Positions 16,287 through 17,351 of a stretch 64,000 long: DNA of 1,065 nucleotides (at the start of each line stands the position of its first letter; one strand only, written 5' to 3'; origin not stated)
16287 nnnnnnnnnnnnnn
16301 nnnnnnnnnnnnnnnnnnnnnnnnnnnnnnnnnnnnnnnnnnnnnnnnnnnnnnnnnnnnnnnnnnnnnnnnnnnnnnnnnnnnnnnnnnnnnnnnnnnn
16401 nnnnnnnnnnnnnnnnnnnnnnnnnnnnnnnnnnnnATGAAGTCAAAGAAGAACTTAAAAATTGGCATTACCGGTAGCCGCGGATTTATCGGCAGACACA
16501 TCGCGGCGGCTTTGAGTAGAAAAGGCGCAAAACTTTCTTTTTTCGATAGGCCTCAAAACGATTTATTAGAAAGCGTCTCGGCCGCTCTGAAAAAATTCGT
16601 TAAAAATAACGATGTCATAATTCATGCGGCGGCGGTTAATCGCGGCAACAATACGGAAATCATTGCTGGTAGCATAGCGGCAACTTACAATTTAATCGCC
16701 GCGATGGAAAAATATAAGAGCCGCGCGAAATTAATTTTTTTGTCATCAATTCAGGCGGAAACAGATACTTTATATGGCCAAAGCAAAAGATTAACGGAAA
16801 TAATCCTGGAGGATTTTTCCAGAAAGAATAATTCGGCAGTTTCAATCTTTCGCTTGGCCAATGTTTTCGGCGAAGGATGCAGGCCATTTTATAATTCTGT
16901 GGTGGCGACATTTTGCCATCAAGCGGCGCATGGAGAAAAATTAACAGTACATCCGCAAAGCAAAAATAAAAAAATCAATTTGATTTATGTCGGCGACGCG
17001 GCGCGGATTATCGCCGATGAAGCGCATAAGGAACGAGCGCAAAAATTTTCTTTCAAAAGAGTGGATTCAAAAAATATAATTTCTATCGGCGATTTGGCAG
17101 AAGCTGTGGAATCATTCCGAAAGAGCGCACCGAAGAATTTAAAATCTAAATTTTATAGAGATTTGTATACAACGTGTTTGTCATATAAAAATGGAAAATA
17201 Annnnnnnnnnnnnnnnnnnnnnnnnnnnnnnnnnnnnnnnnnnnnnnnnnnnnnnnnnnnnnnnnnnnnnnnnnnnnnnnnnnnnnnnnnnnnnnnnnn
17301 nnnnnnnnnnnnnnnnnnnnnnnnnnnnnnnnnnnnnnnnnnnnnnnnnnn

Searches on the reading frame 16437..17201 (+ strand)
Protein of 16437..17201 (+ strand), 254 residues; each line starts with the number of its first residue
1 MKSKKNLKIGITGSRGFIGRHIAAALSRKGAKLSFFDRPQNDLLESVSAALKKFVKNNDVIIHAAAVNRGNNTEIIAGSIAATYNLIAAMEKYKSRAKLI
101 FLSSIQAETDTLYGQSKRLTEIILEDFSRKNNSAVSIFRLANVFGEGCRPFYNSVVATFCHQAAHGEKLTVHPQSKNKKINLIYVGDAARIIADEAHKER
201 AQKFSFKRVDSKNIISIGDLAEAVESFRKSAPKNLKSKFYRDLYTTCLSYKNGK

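Call 57: search_protein_families(library=pfam, proteins=[window:16437-17201:+], max_evalue=0.001)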
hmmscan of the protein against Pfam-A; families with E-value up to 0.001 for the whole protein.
window:16437-17201:+ (254 aa): 6 families
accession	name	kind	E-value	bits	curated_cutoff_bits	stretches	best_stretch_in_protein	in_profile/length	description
PF01370.27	Epimerase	-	2e-22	80.2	20.9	1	11-192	3-221/240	NAD dependent epimerase/dehydratase family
PF02719.21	Polysacc_synt_2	-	4.3e-10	39.7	20.2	1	50-228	68-247/293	Polysaccharide biosynthesis protein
PF04321.23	RmlD_sub_bind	-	4.4e-10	39.5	27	1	8-74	2-68/287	RmlD substrate binding domain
PF07993.18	NAD_binding_4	-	8.2e-08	32.1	20.1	0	109-183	173-249/258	Male sterility protein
PF16363.11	GDP_Man_Dehyd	-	1.4e-07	31.7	27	0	11-88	2-84/332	GDP-mannose 4,6 dehydratase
PF01073.25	3Beta_HSD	-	1.1e-05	25.1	22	0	11-114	2-126/280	3-beta hydroxysteroid dehydrogenase/isomerase family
